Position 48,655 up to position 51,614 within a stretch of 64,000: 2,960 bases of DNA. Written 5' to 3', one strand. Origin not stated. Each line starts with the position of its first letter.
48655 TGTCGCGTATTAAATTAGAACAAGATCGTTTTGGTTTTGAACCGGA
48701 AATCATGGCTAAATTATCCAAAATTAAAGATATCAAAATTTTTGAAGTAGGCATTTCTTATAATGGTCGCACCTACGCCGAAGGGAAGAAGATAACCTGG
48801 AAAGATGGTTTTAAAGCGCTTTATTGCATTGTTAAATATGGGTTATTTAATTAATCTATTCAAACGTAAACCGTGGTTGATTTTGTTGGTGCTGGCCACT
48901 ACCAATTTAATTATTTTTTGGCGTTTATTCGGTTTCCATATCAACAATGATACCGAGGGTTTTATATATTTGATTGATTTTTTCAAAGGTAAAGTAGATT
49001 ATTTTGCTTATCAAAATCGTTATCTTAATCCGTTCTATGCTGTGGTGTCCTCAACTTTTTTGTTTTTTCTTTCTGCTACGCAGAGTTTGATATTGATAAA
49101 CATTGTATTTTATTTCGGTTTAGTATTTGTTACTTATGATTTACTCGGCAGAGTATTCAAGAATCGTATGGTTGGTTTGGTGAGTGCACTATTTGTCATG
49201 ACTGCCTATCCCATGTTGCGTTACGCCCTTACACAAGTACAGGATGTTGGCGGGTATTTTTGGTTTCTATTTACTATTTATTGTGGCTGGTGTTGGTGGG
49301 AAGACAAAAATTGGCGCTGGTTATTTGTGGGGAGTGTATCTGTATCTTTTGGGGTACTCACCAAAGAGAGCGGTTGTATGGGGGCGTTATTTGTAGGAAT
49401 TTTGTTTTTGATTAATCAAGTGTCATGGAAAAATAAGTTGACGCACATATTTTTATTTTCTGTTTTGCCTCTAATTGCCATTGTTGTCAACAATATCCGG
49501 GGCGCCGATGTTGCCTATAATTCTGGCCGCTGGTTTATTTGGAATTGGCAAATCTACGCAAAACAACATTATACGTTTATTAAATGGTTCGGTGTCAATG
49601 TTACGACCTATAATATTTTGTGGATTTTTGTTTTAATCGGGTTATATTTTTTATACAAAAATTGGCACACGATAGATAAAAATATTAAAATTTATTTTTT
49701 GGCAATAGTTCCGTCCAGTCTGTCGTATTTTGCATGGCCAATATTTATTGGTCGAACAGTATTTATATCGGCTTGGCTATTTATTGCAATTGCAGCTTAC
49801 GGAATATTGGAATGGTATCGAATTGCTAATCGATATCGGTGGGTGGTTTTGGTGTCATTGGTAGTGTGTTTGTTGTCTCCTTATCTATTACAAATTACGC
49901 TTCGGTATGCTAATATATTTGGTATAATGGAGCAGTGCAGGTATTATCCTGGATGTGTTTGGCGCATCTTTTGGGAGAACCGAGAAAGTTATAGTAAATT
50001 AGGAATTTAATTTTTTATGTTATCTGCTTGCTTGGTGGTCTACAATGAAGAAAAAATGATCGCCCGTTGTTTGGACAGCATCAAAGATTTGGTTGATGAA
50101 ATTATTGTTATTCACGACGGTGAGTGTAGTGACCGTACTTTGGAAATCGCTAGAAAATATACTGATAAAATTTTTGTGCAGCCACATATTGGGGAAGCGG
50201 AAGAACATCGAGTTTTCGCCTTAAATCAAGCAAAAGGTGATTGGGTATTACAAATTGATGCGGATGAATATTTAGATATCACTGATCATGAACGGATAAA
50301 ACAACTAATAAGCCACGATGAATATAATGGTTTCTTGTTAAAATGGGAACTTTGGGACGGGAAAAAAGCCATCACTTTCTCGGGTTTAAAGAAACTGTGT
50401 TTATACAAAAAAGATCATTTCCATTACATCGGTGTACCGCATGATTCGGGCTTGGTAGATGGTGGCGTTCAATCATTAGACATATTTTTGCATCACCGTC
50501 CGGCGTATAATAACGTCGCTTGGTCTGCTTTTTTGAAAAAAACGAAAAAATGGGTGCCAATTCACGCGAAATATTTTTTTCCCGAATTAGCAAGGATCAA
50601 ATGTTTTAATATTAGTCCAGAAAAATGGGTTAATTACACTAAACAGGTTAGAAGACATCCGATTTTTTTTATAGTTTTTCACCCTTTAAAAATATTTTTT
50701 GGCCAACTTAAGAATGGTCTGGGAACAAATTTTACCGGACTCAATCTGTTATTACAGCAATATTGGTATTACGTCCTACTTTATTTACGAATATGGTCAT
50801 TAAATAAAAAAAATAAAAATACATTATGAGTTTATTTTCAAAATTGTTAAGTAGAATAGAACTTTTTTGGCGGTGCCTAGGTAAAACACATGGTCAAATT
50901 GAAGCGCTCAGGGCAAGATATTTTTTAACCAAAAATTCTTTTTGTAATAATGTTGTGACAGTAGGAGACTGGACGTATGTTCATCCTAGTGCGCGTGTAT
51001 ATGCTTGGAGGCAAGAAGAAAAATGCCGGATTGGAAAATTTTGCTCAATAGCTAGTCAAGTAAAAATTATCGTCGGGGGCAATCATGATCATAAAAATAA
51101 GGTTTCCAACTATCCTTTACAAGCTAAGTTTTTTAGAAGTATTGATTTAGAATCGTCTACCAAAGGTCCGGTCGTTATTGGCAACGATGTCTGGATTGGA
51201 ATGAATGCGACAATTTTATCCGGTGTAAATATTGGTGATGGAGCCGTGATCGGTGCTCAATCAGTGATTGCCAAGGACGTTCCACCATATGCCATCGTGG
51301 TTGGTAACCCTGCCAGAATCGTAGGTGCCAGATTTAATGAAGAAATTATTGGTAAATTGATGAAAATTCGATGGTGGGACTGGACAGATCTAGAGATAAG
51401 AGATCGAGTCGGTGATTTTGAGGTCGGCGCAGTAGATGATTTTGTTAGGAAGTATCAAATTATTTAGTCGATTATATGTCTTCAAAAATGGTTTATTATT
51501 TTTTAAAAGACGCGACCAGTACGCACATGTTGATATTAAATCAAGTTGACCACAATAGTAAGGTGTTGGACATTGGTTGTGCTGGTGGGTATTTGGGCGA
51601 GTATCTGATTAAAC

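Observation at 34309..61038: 27-kb co-directional glycosylation island with three GT2(DPM1/GtrB-like) + GT-C(PMT/ArnT-like) pairs: candidate lipid-carrier-mediated extracytoplasmic (protein O-) glycosylation system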

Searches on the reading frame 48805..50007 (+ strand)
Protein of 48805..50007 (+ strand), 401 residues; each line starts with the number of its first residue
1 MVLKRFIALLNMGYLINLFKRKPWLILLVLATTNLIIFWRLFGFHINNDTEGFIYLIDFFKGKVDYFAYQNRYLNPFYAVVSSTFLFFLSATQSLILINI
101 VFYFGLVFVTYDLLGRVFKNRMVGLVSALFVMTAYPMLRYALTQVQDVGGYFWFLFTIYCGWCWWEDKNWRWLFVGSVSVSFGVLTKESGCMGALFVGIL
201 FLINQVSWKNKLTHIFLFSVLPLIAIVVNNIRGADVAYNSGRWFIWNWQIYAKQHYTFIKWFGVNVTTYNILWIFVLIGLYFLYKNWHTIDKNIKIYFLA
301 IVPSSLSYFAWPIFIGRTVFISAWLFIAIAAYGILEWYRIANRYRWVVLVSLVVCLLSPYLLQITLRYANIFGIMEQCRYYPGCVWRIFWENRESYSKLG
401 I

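Call 4: search_protein_families(library=pfam, proteins=[window:48805-50007:+], max_evalue=0.01)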
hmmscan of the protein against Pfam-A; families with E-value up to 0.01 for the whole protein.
window:48805-50007:+ (401 aa): 1 family
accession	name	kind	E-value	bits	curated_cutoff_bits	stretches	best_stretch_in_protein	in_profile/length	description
PF13231.12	PMT_2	-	6.8e-08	33.3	26.1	1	87-225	16-155/160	Dolichyl-phosphate-mannose-protein mannosyltransferase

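Call 7: search_protein_families(library=ncbifam, proteins=[window:48805-50007:+], max_evalue=0.01)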
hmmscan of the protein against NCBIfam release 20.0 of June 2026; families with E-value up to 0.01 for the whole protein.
window:48805-50007:+ (401 aa): 0 families

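Call 31: find_homologous_proteins(query=window:48805-50007:+, max_evalue=0.001)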
Query window:48805-50007:+ (401 aa): 85 proteins with E <= 0.001 among 7198 candidates.
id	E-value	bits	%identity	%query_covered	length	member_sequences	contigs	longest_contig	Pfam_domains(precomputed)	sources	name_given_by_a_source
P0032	3.3e-266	901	100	100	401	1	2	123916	PF13231.13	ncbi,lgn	-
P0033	3.1e-151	522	59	96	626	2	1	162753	PF10111.15,PF02366.25,PF00535.33,PF13231.13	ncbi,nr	ncbi:MAG: glycosyltransferase [Candidatus Magasanikbacteria bacterium]|nr:glycosyltransferase [Candi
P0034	2.0e-148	513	59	91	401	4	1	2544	PF13231.13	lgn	-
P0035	3.3e-145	503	58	95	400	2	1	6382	PF02366.25,PF13231.13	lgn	-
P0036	5.7e-145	502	59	93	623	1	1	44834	PF10111.15,PF02366.25,PF00535.33,PF13231.13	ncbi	-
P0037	8.6e-145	501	57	96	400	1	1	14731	PF13231.13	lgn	-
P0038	6.2e-144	498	57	95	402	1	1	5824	PF02366.25,PF13231.13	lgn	-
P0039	1.6e-143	497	57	95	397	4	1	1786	PF13231.13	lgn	-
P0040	6.9e-143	495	57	96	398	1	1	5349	PF13231.13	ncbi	-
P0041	3.4e-142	493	58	96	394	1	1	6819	PF13231.13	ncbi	-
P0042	4.4e-142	492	58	93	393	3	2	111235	PF13231.13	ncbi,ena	-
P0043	3.8e-141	489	56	97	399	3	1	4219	PF13231.13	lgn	-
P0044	1.6e-140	487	56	96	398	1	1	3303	PF02366.25,PF13231.13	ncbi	-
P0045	1.1e-137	478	56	97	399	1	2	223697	PF13231.13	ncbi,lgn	-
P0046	2.3e-137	477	56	95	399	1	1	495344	PF13231.13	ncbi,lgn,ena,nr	ncbi:MAG: hypothetical protein G01um101413_402 [Parcubacteria group bacterium Gr01-1014_13]|nr:MAG: 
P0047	2.5e-137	477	54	95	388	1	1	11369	PF02366.25,PF13231.13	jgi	jgi:4-amino-4-deoxy-L-arabinose transferase-like glycosyltransferase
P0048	2.6e-137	477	57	97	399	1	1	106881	PF02366.25,PF13231.13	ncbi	-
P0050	3.4e-136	473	56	91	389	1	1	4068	PF02366.25,PF13231.13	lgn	-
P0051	2.4e-135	470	55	95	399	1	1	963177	PF02366.25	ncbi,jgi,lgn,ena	ncbi:MAG: phospholipid carrier-dependent glycosyltransferase [Patescibacteria group bacterium]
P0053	1.3e-134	468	54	97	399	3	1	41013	PF02366.25,PF13231.13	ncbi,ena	-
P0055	4.2e-134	466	54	95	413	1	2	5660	PF02366.25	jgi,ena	-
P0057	2.7e-131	457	52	95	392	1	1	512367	PF02366.25,PF13231.13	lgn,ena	-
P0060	8.8e-129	448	52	96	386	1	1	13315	PF02366.25,PF13231.13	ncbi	-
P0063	5.6e-128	446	52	96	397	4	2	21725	PF02366.25,PF13231.13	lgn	-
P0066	1.1e-125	438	55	90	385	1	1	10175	PF02366.25,PF13231.13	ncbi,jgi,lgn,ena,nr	ncbi:MAG TPA: glycosyltransferase family 39 protein [Candidatus Kapabacteria bacterium]|nr:glycosylt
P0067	3.2e-125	437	52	97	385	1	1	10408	PF02366.25,PF13231.13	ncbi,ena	-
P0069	2.8e-124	434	53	93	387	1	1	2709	PF02366.25,PF13231.13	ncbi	-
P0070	3.2e-124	433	50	96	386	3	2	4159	PF02366.25,PF13231.13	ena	-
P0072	4.7e-124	433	50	96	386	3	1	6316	PF02366.25,PF13231.13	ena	-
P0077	1.3e-121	425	51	97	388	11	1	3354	PF02366.25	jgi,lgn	jgi:4-amino-4-deoxy-L-arabinose transferase-like glycosyltransferase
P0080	4.8e-120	420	50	96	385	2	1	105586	PF02366.25,PF13231.13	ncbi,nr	ncbi:MAG TPA: glycosyltransferase family 39 protein [Candidatus Udaeobacter sp.]|nr:glycosyltransfer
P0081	4.9e-120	420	49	95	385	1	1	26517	PF02366.25,PF13231.13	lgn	-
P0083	1.1e-119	418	51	95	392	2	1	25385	PF02366.25,PF13231.13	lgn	-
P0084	2.4e-119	417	51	95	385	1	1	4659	PF02366.25,PF13231.13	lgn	-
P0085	1.5e-118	415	50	94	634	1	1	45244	PF10111.15,PF13641.13,PF02366.25,PF00535.33,PF13231.13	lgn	-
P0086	1.1e-117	412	49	95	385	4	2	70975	PF02366.25,PF13231.13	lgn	-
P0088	1.6e-116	408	52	95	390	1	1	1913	PF02366.25,PF13231.13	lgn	-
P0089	5.1e-115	403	49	95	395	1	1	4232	PF02366.25,PF13231.13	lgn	-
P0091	1.6e-113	398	48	96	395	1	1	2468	PF02366.25,PF13231.13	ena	-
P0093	1.5e-112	395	47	95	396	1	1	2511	PF02366.25,PF13231.13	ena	-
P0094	1.6e-112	395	49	93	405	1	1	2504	PF02366.25,PF13231.13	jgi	jgi:4-amino-4-deoxy-L-arabinose transferase-like glycosyltransferase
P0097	1.5e-110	388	49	96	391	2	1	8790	PF02366.25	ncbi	-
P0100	6.8e-109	383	46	96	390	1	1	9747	PF02366.25,PF13231.13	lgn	-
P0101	9.8e-109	382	48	97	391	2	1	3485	PF02366.25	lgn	-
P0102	1.8e-108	381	47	94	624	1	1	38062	PF10111.15,PF13641.13,PF02366.25,PF00535.33,PF13231.13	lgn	-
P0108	4.3e-103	364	45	95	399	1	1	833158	PF02366.25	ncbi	-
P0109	4.3e-103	364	45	94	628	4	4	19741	PF13641.13,PF02366.25,PF00535.33,PF13231.13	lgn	-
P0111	5.2e-102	360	44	94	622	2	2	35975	PF10111.15,PF13641.13,PF02366.25,PF00535.33,PF13231.13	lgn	-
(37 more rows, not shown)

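Call 81: find_encoding_contigs(protein=P0051, flank=4000, max_places=2)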
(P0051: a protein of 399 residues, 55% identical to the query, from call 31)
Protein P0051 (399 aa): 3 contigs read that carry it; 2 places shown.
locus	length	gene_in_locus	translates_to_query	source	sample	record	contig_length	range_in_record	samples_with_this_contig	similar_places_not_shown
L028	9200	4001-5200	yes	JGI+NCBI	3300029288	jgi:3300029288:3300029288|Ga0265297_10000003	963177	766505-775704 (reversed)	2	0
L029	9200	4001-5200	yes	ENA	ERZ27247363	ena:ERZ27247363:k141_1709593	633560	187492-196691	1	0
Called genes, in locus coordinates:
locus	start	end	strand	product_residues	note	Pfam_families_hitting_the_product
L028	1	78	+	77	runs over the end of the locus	-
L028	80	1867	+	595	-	PF02543:Carbam_trans_N, PF16861:Carbam_trans_C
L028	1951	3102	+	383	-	PF00657:Lipase_GDSL (weak)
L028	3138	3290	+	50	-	PF19451:DUF5989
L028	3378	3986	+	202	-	PF00535:Glycos_transf_2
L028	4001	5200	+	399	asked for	PF02366:PMT (weak)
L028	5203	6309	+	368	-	PF01370:Epimerase, PF02719:Polysacc_synt_2, PF04321:RmlD_sub_bind, PF01073:3Beta_HSD, PF16363:GDP_Man_Dehyd, PF07993:NAD_binding_4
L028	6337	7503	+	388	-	PF13439:Glyco_transf_4 (weak), PF00534:Glycos_transf_1, PF13692:Glyco_trans_1_4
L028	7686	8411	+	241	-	PF01135:PCMT (weak), PF02475:TRM5-TYW2_MTfase, PF05050:Methyltransf_21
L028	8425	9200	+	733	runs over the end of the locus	PF00535:Glycos_transf_2, PF13641:Glyco_tranf_2_3, PF02366:PMT (weak), PF13231:PMT_2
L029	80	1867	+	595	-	PF02543:Carbam_trans_N, PF16861:Carbam_trans_C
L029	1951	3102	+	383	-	PF00657:Lipase_GDSL (weak)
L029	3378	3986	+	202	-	PF00535:Glycos_transf_2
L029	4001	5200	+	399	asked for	PF02366:PMT (weak)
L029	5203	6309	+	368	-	PF01370:Epimerase, PF02719:Polysacc_synt_2, PF04321:RmlD_sub_bind, PF01073:3Beta_HSD, PF16363:GDP_Man_Dehyd, PF07993:NAD_binding_4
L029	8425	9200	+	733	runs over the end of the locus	PF00535:Glycos_transf_2, PF13641:Glyco_tranf_2_3, PF02366:PMT (weak), PF13231:PMT_2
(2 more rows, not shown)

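Call 82: find_encoding_contigs(protein=P0046, flank=4000, max_places=2)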
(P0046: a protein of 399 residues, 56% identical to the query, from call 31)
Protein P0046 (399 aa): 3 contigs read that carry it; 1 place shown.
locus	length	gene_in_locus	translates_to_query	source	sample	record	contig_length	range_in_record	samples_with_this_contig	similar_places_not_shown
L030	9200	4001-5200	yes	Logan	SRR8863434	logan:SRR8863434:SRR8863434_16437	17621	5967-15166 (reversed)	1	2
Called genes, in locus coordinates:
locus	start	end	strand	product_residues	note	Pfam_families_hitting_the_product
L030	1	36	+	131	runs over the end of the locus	PF07883:Cupin_2 (weak)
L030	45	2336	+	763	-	PF08421:Methyltransf_13, PF13489:Methyltransf_23, PF08241:Methyltransf_11 (weak), PF08242:Methyltransf_12 (weak), PF08484:Methyltransf_14, PF01073:3Beta_HSD, PF01370:Epimerase, PF16363:GDP_Man_Dehyd, +2 more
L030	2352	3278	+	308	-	PF01408:GFO_IDH_MocA, PF02894:GFO_IDH_MocA_C, PF22725:GFO_IDH_MocA_C3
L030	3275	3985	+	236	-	PF00535:Glycos_transf_2, PF10111:Glyco_tranf_2_2, PF13641:Glyco_tranf_2_3 (weak)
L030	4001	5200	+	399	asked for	PF13231:PMT_2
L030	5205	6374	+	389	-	PF13439:Glyco_transf_4, PF00534:Glycos_transf_1, PF13692:Glyco_trans_1_4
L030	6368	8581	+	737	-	PF00535:Glycos_transf_2, PF13641:Glyco_tranf_2_3, PF02366:PMT (weak), PF13231:PMT_2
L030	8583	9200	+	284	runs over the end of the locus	PF13489:Methyltransf_23, PF07021:MetW (weak), PF13847:Methyltransf_31, PF08241:Methyltransf_11, PF08242:Methyltransf_12, PF13649:Methyltransf_25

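Call 83: find_encoding_contigs(protein=P0057, flank=4000, max_places=2)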
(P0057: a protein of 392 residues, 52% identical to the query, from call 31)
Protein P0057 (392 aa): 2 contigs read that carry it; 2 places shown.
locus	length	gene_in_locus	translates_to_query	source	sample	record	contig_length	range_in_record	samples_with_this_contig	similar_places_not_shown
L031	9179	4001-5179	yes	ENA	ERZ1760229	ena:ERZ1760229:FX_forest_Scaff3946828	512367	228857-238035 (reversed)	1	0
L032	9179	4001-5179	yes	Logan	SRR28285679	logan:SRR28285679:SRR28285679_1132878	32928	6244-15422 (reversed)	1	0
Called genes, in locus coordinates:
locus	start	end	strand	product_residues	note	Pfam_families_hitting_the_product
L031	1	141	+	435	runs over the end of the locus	PF00534:Glycos_transf_1, PF13692:Glyco_trans_1_4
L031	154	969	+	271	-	PF00535:Glycos_transf_2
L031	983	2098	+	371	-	PF01370:Epimerase, PF02719:Polysacc_synt_2, PF04321:RmlD_sub_bind, PF01073:3Beta_HSD, PF16363:GDP_Man_Dehyd, PF07993:NAD_binding_4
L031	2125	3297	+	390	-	PF13439:Glyco_transf_4, PF00534:Glycos_transf_1, PF13692:Glyco_trans_1_4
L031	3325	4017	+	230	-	PF00535:Glycos_transf_2, PF10111:Glyco_tranf_2_2 (weak), PF13641:Glyco_tranf_2_3 (weak)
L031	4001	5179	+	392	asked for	PF02366:PMT (weak), PF13231:PMT_2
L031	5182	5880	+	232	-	PF00535:Glycos_transf_2, PF13641:Glyco_tranf_2_3 (weak)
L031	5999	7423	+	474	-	PF02366:PMT, PF13231:PMT_2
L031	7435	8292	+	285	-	PF08003:Methyltransf_9 (weak), PF13489:Methyltransf_23, PF07021:MetW (weak), PF13649:Methyltransf_25, PF13847:Methyltransf_31, PF08241:Methyltransf_11, PF08242:Methyltransf_12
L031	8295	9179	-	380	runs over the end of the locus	PF13439:Glyco_transf_4, PF00534:Glycos_transf_1, PF13692:Glyco_trans_1_4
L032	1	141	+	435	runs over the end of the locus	PF00534:Glycos_transf_1, PF13692:Glyco_trans_1_4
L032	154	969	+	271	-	PF00535:Glycos_transf_2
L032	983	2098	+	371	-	PF01370:Epimerase, PF02719:Polysacc_synt_2, PF04321:RmlD_sub_bind, PF01073:3Beta_HSD, PF16363:GDP_Man_Dehyd, PF07993:NAD_binding_4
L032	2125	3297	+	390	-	PF13439:Glyco_transf_4, PF00534:Glycos_transf_1, PF13692:Glyco_trans_1_4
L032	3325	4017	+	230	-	PF00535:Glycos_transf_2, PF10111:Glyco_tranf_2_2 (weak), PF13641:Glyco_tranf_2_3 (weak)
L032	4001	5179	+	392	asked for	PF02366:PMT (weak), PF13231:PMT_2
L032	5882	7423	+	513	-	PF02366:PMT, PF13231:PMT_2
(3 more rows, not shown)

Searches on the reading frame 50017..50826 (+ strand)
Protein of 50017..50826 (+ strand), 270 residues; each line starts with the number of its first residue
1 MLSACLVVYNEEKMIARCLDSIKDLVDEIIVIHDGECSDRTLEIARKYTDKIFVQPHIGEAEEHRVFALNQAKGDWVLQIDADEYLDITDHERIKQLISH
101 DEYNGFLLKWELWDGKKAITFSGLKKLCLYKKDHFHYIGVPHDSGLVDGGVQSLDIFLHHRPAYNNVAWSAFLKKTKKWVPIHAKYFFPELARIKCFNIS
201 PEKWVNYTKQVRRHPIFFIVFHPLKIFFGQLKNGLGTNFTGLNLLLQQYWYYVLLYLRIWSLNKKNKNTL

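Call 4: search_protein_families(library=pfam, proteins=[window:50017-50826:+], max_evalue=0.01)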
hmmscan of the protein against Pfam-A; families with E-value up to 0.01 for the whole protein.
window:50017-50826:+ (270 aa): 2 families
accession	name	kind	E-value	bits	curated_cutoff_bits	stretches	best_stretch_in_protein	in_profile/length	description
PF00535.33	Glycos_transf_2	-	1.1e-17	64.9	23.3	1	3-116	1-121/168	Glycosyl transferase family 2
PF13704.12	Glyco_tranf_2_4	-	1e-08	36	27.5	1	10-97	2-97/98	Glycosyl transferase family 2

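Call 80: search_protein_families(library=ncbifam, proteins=[window:50017-50826:+], max_evalue=0.000001)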
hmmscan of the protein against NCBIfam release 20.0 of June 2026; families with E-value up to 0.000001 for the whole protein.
window:50017-50826:+ (270 aa): 2 families
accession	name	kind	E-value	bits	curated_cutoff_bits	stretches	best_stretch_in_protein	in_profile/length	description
TIGR04195.1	S_glycosyl_SunS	equivalog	1.5e-11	43.8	350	1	5-94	62-151/421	SunS family peptide S-glycosyltransferase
TIGR04283.1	glyco_like_mftF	equivalog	1.8e-09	37.5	182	1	6-105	5-104/221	TIGR04283 family arsenosugar biosynthesis glycosyltransferase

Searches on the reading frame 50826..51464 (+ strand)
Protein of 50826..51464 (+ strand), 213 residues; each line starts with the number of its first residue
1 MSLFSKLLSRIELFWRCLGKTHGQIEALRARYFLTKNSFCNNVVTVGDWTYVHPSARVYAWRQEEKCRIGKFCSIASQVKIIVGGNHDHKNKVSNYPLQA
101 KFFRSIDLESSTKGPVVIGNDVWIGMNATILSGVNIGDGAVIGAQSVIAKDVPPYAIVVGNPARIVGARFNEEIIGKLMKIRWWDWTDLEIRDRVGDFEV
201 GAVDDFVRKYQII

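Call 4: search_protein_families(library=pfam, proteins=[window:50826-51464:+], max_evalue=0.01)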
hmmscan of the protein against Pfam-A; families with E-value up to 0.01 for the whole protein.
window:50826-51464:+ (213 aa): 3 families
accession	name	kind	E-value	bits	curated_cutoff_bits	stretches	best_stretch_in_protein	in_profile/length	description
PF00132.30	Hexapep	-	2.1e-15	56.1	27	1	116-150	2-36/36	Bacterial transferase hexapeptide (six repeats)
PF14602.12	Hexapep_2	-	9.1e-08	32.1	27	1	115-148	1-32/34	Hexapeptide repeat of succinyl-transferase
PF25084.1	LbH_EIF2B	-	0.00028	21.3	54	0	116-150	22-55/105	EIF2B subunit epsilon LbH domain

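Call 47: search_protein_families(library=ncbifam, proteins=[window:50826-51464:+], max_evalue=1e-10)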
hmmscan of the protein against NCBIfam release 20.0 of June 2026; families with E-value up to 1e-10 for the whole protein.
window:50826-51464:+ (213 aa): 23 families
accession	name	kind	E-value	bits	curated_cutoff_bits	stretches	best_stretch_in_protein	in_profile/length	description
NF000311.1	Vat_ABCDEFH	equivalog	1.4e-39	135.8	300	1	35-195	18-190/201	Vat family streptogramin A O-acetyltransferase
TIGR03308.1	phn_thr-fam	hypoth_equivalog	1.1e-37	129.9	201.65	1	39-211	32-204/204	phosphonate metabolim protein, transferase hexapeptide repeat family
NF033468.1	stregram_VatI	exception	3.4e-36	125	415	1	66-204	59-201/208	streptogramin A O-acetyltransferase Vat(I)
NF000490.1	chloram_CatB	equivalog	2.2e-34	118.6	350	1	65-197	55-192/210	type B chloramphenicol O-acetyltransferase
NF000504.1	stregram_VatH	exception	7.7e-33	114.2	475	1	65-196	63-198/216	streptogramin A O-acetyltransferase Vat(H)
NF000020.1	stregram_VatE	exception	1.1e-31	110.1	450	1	64-186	59-186/214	streptogramin A O-acetyltransferase Vat(E)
NF000147.1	stregram_VatF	exception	4.4e-31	108.1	400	1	63-188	63-193/221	streptogramin A O-acetyltransferase Vat(F)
NF000111.1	stregram_VatD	exception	5.8e-30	104.6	400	1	64-188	58-186/209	streptogramin A O-acetyltransferase Vat(D)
NF000097.1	stregram_VatC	exception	3.4e-29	102.3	425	1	65-188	64-191/212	streptogramin A O-acetyltransferase Vat(C)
NF000101.1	stregram_VatA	exception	8.2e-27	94.3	450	1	64-193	63-195/219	streptogramin A O-acetyltransferase Vat(A)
NF000084.1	amicyc_ac_ApmA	equivalog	2.4e-22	80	550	1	111-210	172-271/274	aminocyclitol acetyltransferase ApmA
NF007240.0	PRK09677.1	equivalog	3e-21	75.8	243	1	64-169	83-184/192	putative lipopolysaccharide biosynthesis O-acetyl transferase WbbJ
TIGR03570.1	NeuD_NnaD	subfamily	1.6e-18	67.1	160.8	1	105-164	143-202/202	NeuD/PglB/VioB family sugar acetyltransferase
NF058585.1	HptprglPActTf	PfamEq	2.8e-17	62.8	300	1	114-169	105-160/172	heptaprenylglyceryl phosphate O-acetyltransferase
NF007797.0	PRK10502.1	subfamily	4.2e-17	62.4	192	1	44-172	73-182/183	WcaF family extracellular polysaccharide biosynthesis acetyltransferase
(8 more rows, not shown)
